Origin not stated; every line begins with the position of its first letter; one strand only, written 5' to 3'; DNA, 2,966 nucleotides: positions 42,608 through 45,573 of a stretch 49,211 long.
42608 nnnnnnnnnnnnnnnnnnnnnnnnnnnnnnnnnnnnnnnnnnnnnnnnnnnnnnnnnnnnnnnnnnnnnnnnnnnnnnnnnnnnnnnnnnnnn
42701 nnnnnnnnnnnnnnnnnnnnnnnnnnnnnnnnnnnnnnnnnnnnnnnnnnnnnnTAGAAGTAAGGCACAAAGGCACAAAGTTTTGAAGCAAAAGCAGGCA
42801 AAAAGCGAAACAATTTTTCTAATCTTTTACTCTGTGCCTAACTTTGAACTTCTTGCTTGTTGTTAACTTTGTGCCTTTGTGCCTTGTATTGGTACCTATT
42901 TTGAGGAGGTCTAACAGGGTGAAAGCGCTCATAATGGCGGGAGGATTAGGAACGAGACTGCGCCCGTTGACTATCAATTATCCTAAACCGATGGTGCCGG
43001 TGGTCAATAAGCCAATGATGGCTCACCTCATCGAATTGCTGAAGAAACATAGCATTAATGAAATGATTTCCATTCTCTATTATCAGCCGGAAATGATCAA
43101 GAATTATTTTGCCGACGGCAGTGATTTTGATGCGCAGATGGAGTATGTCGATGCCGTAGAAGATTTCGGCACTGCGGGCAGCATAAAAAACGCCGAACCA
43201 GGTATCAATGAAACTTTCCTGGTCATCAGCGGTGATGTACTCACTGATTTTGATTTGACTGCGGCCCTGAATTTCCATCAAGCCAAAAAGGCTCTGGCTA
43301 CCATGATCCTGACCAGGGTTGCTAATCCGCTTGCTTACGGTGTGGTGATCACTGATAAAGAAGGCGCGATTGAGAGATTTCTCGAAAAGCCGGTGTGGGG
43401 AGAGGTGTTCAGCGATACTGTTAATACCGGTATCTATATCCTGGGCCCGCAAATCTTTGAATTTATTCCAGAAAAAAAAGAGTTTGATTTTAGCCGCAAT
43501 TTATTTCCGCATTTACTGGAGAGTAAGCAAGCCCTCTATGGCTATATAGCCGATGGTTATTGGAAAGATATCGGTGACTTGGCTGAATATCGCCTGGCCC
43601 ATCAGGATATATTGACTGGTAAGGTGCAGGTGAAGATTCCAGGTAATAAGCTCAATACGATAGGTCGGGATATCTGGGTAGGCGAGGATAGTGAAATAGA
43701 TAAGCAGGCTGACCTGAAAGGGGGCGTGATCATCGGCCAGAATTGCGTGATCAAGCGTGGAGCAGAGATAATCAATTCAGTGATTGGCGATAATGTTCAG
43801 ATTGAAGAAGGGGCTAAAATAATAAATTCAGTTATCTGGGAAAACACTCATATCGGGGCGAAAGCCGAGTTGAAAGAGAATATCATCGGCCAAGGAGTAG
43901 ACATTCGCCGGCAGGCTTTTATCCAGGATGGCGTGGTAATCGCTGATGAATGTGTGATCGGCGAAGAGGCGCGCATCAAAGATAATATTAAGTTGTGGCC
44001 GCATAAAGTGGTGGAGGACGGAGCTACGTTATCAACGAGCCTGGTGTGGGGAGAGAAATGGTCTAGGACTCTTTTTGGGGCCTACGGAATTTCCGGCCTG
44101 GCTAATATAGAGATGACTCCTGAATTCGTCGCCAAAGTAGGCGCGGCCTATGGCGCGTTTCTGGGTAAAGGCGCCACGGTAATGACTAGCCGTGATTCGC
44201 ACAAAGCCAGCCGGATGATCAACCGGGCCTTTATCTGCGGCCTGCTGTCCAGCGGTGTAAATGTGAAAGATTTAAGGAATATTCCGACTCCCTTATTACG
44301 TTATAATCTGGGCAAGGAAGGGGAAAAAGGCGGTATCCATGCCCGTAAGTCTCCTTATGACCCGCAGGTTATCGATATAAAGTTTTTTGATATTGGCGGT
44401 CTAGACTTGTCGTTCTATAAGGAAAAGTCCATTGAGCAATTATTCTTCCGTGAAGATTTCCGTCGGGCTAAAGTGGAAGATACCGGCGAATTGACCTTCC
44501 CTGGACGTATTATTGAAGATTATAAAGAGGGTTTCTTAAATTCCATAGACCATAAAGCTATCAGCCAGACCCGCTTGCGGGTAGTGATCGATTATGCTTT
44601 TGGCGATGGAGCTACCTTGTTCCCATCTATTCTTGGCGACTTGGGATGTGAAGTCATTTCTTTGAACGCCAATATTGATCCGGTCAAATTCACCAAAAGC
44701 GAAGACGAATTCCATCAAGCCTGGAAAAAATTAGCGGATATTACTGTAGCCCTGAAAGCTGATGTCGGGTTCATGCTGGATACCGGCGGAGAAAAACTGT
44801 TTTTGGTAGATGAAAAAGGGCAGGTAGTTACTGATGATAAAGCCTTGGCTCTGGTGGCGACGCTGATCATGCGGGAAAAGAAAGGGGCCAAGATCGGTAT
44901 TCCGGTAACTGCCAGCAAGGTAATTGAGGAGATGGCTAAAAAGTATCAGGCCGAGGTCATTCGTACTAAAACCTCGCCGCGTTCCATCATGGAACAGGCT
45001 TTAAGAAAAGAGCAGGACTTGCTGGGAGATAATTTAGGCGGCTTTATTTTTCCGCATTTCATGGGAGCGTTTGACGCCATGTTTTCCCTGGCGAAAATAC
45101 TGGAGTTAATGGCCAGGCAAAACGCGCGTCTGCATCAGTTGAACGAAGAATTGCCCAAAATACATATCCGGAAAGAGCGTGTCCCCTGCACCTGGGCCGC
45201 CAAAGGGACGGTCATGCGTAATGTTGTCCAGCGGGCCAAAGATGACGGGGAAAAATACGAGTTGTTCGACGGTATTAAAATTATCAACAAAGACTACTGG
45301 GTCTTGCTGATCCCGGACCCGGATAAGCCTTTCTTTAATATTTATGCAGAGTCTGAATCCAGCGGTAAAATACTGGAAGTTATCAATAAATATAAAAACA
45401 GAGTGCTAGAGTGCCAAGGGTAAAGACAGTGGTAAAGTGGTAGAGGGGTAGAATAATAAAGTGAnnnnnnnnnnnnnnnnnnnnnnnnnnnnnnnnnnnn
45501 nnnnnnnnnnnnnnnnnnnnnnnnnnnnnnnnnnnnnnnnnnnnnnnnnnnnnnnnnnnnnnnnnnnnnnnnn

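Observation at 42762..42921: Palindromic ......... repeat family whose right end supplies the Shine-Dalgarno and GTG start of the downstream gene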

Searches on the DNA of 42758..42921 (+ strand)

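Call 74: search_dna_similar(query=window:42758-42921:+, collection=phages, mode=distant, max_evalue=0.01, max_rows=10)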
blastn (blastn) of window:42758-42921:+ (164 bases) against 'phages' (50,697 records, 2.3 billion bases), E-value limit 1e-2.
No match.

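Call 75: search_dna_similar(query=window:42758-42921:+, collection=plasmids, mode=distant, max_evalue=0.01, max_rows=10)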
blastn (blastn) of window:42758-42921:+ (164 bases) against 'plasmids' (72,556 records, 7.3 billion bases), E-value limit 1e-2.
No match.
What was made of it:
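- Tried and rejected: BLAST of copy E against the annotated phage and plasmid collections gave no match (calls 74, 75).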

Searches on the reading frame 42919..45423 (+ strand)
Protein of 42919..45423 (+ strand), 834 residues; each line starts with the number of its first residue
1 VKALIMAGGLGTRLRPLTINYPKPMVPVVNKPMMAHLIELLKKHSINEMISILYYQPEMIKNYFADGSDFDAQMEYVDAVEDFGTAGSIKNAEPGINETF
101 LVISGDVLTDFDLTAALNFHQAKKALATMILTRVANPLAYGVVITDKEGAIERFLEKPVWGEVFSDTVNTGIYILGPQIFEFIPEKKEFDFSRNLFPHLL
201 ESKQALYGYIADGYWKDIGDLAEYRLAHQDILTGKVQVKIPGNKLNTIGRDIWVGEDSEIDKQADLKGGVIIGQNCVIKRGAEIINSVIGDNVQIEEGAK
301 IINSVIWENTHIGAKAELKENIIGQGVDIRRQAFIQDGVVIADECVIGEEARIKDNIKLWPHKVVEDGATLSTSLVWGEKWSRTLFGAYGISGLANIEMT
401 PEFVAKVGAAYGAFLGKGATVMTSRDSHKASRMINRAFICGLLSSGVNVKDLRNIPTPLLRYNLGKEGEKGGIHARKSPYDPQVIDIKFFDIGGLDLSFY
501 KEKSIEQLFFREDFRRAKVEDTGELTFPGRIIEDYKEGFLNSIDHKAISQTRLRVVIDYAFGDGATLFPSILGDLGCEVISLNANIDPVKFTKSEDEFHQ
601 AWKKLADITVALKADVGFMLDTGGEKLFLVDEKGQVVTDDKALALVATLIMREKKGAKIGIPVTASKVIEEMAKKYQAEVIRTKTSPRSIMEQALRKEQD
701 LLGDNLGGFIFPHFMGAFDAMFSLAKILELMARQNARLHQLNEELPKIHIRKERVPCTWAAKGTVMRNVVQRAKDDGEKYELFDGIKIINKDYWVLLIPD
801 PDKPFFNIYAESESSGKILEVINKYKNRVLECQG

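Call 20: search_protein_families(library=pfam, proteins=[window:42919-45423:+])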
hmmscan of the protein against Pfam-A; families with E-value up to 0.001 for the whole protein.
window:42919-45423:+ (834 aa): 10 families
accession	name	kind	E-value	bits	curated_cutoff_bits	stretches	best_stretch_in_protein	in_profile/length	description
PF00483.29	NTP_transferase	-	2e-53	182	21.2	1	2-232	1-243/245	Nucleotidyl transferase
PF02878.22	PGM_PMM_I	-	3.9e-22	78.9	22.5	1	384-515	2-137/138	Phosphoglucomutase/phosphomannomutase, alpha/beta/alpha domain I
PF25084.1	LbH_EIF2B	-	9.9e-22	77.4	54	1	252-352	4-104/105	EIF2B subunit epsilon LbH domain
PF02879.22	PGM_PMM_II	-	3e-15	57.1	29.3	1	534-634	2-103/103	Phosphoglucomutase/phosphomannomutase, alpha/beta/alpha domain II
PF00132.30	Hexapep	-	1.5e-14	53.4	27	1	252-285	2-35/36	Bacterial transferase hexapeptide (six repeats)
PF02880.22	PGM_PMM_III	-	5.3e-11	43.1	20.7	1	640-746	3-112/115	Phosphoglucomutase/phosphomannomutase, alpha/beta/alpha domain III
PF24894.1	Hexapep_GlmU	-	4.4e-10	40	23.3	1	270-335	19-83/104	GlmU-like, C-terminal hexapeptide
PF12804.13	NTP_transf_3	-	1.4e-05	25.8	27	1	3-116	1-106/160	MobA-like NTP transferase domain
PF07959.18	Fucose_pyrophosphorylase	-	6e-05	22.6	34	0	284-375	271-357/418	Fucose pyrophosphorylase domain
PF25247.1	LbH_GLGC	-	0.00022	21.6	27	1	270-357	16-103/135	GLGC left-handed parallel beta-helix domain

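Call 37: find_homologous_proteins(query=window:42919-45423:+, max_evalue=1e-100)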
Query window:42919-45423:+ (834 aa): 7920 proteins with E <= 1e-100 among 8000 candidates; the best 120 are listed.
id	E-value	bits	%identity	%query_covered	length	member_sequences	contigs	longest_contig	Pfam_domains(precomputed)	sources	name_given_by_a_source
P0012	0.0e+0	1803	94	100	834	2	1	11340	PF02878.23,PF00483.30,PF00132.31,PF25087.2,PF25084.2,PF24894.2,PF02879.23,PF02880.23,PF12804.14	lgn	-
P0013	0.0e+0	1657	86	100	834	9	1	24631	PF02878.23,PF00483.30,PF00132.31,PF25087.2,PF25247.2,PF25084.2,PF24894.2,PF02879.23,PF02880.23,PF12804.14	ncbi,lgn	-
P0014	0.0e+0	1574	81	100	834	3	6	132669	PF02878.23,PF00483.30,PF00132.31,PF25087.2,PF25084.2,PF24894.2,PF02879.23,PF02880.23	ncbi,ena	-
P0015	0.0e+0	1562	81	100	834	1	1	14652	PF02878.23,PF00483.30,PF00132.31,PF25087.2,PF25084.2,PF24894.2,PF02879.23,PF02880.23,PF12804.14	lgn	-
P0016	0.0e+0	1554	79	100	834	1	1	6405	PF02878.23,PF00483.30,PF00132.31,PF25087.2,PF25084.2,PF24894.2,PF02879.23,PF02880.23,PF12804.14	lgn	-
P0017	0.0e+0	1505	76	100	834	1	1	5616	PF02878.23,PF00483.30,PF00132.31,PF25087.2,PF25084.2,PF24894.2,PF02879.23,PF02880.23,PF12804.14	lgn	-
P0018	0.0e+0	1264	65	100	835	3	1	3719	PF02878.23,PF00483.30,PF00132.31,PF25087.2,PF25084.2,PF24894.2,PF02879.23,PF02880.23,PF12804.14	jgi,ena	-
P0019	0.0e+0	1230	63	100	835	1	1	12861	PF02878.23,PF00483.30,PF00132.31,PF25087.2,PF25084.2,PF24894.2,PF02879.23,PF02880.23,PF12804.14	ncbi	-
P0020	0.0e+0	1211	62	100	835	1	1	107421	PF02878.23,PF00483.30,PF00132.31,PF25087.2,PF25247.2,PF25084.2,PF24894.2,PF02879.23,PF02880.23,PF12804.14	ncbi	ncbi:MAG: mannose-1-phosphate guanyltransferase [bacterium]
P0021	0.0e+0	1106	57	100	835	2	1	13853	PF02878.23,PF00483.30,PF00132.31,PF25087.2,PF25084.2,PF24894.2,PF02879.23,PF02880.23,PF12804.14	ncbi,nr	ncbi:MAG: mannose-1-phosphate guanyltransferase [candidate division NC10 bacterium]|nr:mannose-1-pho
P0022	0.0e+0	1105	57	100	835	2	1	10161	PF02878.23,PF00483.30,PF00132.31,PF25087.2,PF25084.2,PF24894.2,PF02879.23,PF02880.23,PF12804.14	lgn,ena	-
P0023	0.0e+0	1082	56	99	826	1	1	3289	PF02878.23,PF00483.30,PF00132.31,PF25087.2,PF25084.2,PF24894.2,PF02879.23,PF02880.23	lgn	-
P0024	0.0e+0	1074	55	100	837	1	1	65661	PF02878.23,PF00483.30,PF00132.31,PF25087.2,PF25084.2,PF24894.2,PF02879.23,PF02880.23,PF12804.14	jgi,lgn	jgi:mannose-1-phosphate guanylyltransferase/phosphomannomutase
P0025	0.0e+0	1063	55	100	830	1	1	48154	PF02878.23,PF00483.30,PF00132.31,PF25087.2,PF25084.2,PF24894.2,PF02879.23,PF02880.23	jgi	jgi:mannose-1-phosphate guanylyltransferase/phosphomannomutase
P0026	0.0e+0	1061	54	100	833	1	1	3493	PF02878.23,PF00483.30,PF00132.31,PF25087.2,PF25084.2,PF24894.2,PF02879.23,PF02880.23,PF12804.14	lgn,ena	-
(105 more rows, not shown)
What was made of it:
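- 42897..42921 (+): S module of copy E: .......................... The SD is GAGGAGG (42903-42909). GTG 42919-42921 is the start of the 834-aa NTP-transferase/phosphomannomutase gene. All close homologues are 834 aa at 100% coverage (call 37).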

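Call 38: find_encoding_contigs(protein=P0012, flank=10000, max_places=1)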
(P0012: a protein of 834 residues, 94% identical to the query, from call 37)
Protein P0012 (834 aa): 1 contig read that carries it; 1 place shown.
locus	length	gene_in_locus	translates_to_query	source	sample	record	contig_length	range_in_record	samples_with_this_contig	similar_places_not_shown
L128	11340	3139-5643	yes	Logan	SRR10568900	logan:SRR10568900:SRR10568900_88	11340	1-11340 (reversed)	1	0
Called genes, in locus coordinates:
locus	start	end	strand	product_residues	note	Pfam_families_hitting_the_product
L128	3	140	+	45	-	?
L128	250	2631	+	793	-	PF00932:LTD, PF26342:TP_1001_2nd (weak), PF13860:FlgD_ig (faint)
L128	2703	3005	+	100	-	PF07238:PilZ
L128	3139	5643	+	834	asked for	PF00483:NTP_transferase, PF12804:NTP_transf_3 (weak), PF24894:Hexapep_GlmU, PF25084:LbH_EIF2B, PF25087:GMPPB_C, PF02878:PGM_PMM_I, PF02879:PGM_PMM_II, PF02880:PGM_PMM_III, +1 more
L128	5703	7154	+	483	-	PF02878:PGM_PMM_I, PF02879:PGM_PMM_II, PF02880:PGM_PMM_III, PF00408:PGM_PMM_IV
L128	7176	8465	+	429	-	PF03952:Enolase_N, PF00113:Enolase_C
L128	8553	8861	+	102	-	PF04977:DivIC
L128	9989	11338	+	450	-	?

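Call 39: find_encoding_contigs(protein=P0013, flank=10000, max_places=1)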
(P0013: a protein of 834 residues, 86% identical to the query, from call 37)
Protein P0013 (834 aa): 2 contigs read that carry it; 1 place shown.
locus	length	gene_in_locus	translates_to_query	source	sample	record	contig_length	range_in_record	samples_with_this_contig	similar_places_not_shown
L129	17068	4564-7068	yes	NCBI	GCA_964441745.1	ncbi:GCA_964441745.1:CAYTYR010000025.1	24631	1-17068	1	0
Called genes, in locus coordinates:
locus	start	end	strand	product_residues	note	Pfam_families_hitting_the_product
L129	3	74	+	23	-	?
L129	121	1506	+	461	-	PF00342:PGI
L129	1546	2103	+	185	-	PF06941:NT5C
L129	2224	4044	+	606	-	PF00932:LTD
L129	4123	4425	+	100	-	PF07238:PilZ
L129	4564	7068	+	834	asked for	PF00483:NTP_transferase, PF12804:NTP_transf_3 (weak), PF24894:Hexapep_GlmU, PF25084:LbH_EIF2B, PF25087:GMPPB_C, PF02878:PGM_PMM_I, PF02879:PGM_PMM_II, PF02880:PGM_PMM_III, +2 more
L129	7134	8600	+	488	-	PF02878:PGM_PMM_I, PF02879:PGM_PMM_II, PF02880:PGM_PMM_III, PF00408:PGM_PMM_IV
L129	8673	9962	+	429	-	PF03952:Enolase_N, PF00113:Enolase_C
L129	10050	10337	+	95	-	PF04977:DivIC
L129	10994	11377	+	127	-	PF07238:PilZ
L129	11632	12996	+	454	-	PF01171:ATP_bind_3, PF11734:TilS_C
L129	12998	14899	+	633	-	PF06480:FtsH_ext, PF00004:AAA, PF17862:AAA_lid_3, PF01434:Peptidase_M41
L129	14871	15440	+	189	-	PF01227:GTP_cyclohydroI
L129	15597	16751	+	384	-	PF00809:Pterin_bind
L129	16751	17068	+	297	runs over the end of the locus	PF19293:CdaA_N, PF02457:DAC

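Call 40: find_encoding_contigs(protein=P0014, flank=10000, max_places=1)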
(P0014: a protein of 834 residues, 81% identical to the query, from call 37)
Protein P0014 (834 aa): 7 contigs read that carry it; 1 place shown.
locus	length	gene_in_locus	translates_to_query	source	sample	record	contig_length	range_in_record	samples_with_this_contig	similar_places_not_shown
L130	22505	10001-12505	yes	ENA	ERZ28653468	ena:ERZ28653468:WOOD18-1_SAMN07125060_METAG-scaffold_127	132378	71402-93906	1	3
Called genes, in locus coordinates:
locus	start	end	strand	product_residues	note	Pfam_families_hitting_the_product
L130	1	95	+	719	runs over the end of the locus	PF00580:UvrD-helicase, PF13086:AAA_11, PF13245:AAA_19, PF13604:AAA_30 (faint), PF01443:Viral_helicase1 (faint), PF13361:UvrD_C, PF13538:UvrD_C_2, PF21196:PcrA_UvrD_tudor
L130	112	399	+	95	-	PF02686:GatC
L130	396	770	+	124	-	PF04126:Cyclophil_like, PF18050:Cyclophil_like2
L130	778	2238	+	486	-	PF01425:Amidase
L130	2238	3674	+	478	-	PF02934:GatB_N, PF02637:GatB_Yqey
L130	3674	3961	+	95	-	PF08827:DUF1805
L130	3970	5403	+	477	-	PF01938:TRAM (weak), PF05958:tRNA_U5-meth_tr, PF03602:Cons_hypoth95 (weak), PF09445:Methyltransf_15 (weak), PF13847:Methyltransf_31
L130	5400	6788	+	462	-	PF00342:PGI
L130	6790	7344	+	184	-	PF06941:NT5C, PF24694:LNS2_PITM1-3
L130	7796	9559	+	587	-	PF00932:LTD, PF26342:TP_1001_2nd, PF13860:FlgD_ig (faint)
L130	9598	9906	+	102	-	PF07238:PilZ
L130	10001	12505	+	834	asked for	PF00483:NTP_transferase, PF00132:Hexapep (weak), PF24894:Hexapep_GlmU, PF25084:LbH_EIF2B, PF25087:GMPPB_C, PF02878:PGM_PMM_I, PF02879:PGM_PMM_II, PF02880:PGM_PMM_III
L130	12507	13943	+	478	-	PF02878:PGM_PMM_I, PF02879:PGM_PMM_II, PF02880:PGM_PMM_III, PF00408:PGM_PMM_IV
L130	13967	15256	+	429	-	PF03952:Enolase_N, PF00113:Enolase_C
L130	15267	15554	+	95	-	PF04977:DivIC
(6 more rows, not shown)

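Call 41: find_encoding_contigs(protein=P0015, flank=10000, max_places=1)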
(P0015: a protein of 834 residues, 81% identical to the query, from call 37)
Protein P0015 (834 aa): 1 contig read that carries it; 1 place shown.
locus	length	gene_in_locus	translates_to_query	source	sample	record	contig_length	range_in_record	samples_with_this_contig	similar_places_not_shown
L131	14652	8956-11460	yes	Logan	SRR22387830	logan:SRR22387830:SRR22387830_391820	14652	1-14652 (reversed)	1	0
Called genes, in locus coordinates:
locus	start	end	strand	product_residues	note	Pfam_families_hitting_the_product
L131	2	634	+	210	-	?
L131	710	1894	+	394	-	PF13173:AAA_14, PF13635:DUF4143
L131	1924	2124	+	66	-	-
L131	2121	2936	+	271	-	-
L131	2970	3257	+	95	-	PF08827:DUF1805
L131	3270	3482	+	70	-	PF09537:DUF2383 (weak)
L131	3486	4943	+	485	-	PF01938:TRAM, PF05958:tRNA_U5-meth_tr, PF03602:Cons_hypoth95 (weak), PF09445:Methyltransf_15 (weak), PF13847:Methyltransf_31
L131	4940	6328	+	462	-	PF00342:PGI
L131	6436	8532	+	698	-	PF00932:LTD, PF26342:TP_1001_2nd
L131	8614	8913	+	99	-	PF07238:PilZ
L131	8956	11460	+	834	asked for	PF00483:NTP_transferase, PF12804:NTP_transf_3 (weak), PF24894:Hexapep_GlmU, PF25084:LbH_EIF2B, PF25087:GMPPB_C, PF02878:PGM_PMM_I, PF02879:PGM_PMM_II, PF02880:PGM_PMM_III, +1 more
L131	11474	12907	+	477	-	PF02878:PGM_PMM_I, PF02879:PGM_PMM_II, PF02880:PGM_PMM_III, PF00408:PGM_PMM_IV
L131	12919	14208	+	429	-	PF03952:Enolase_N, PF00113:Enolase_C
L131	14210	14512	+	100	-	PF04977:DivIC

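Call 51: list_cluster_members(proteins=[P0013, P0014, P0004, P0008, P0005, P0002])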
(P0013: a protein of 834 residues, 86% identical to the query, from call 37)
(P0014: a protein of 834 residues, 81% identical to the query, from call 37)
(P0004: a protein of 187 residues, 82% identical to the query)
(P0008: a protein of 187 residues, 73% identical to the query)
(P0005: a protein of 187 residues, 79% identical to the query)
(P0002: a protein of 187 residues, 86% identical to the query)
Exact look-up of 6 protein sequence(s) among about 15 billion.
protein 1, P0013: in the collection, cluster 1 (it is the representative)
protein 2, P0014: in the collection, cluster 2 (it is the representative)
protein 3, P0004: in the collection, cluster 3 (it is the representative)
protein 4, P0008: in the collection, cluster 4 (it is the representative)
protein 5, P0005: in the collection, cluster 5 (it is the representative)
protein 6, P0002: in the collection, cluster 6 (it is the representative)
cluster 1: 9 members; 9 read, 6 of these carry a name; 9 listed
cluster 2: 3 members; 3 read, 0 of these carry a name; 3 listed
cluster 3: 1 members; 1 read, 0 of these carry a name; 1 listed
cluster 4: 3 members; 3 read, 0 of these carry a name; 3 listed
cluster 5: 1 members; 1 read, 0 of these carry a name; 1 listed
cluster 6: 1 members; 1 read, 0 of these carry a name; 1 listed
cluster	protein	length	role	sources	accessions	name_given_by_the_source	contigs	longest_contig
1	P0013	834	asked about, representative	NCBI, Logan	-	-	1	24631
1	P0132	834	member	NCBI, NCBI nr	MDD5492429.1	MAG: mannose-1-phosphate guanyltransferase [bacterium] | mannose-1-phosphate guanyltransferase [bacterium]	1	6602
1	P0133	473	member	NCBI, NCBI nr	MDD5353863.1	MAG: nucleotidyltransferase, partial [bacterium] | nucleotidyltransferase [bacterium]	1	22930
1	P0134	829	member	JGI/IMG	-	mannose-1-phosphate guanylyltransferase/phosphomannomutase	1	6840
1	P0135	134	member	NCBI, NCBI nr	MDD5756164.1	MAG: hypothetical protein PHR23_02655, partial [bacterium] | hypothetical protein [bacterium]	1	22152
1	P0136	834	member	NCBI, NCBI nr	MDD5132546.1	MAG: mannose-1-phosphate guanyltransferase [bacterium] | mannose-1-phosphate guanyltransferase [bacterium]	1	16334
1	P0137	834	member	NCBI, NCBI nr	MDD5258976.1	MAG: mannose-1-phosphate guanyltransferase [bacterium] | mannose-1-phosphate guanyltransferase [bacterium]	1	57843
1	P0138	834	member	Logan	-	-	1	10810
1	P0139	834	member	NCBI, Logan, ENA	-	-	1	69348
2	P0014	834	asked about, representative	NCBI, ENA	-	-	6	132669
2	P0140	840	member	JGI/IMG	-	-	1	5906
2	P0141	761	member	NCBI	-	-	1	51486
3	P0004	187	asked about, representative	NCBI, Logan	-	-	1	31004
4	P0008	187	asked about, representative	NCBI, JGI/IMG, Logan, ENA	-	-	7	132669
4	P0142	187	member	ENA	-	-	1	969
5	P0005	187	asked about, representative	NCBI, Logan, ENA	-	-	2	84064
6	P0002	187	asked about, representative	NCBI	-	-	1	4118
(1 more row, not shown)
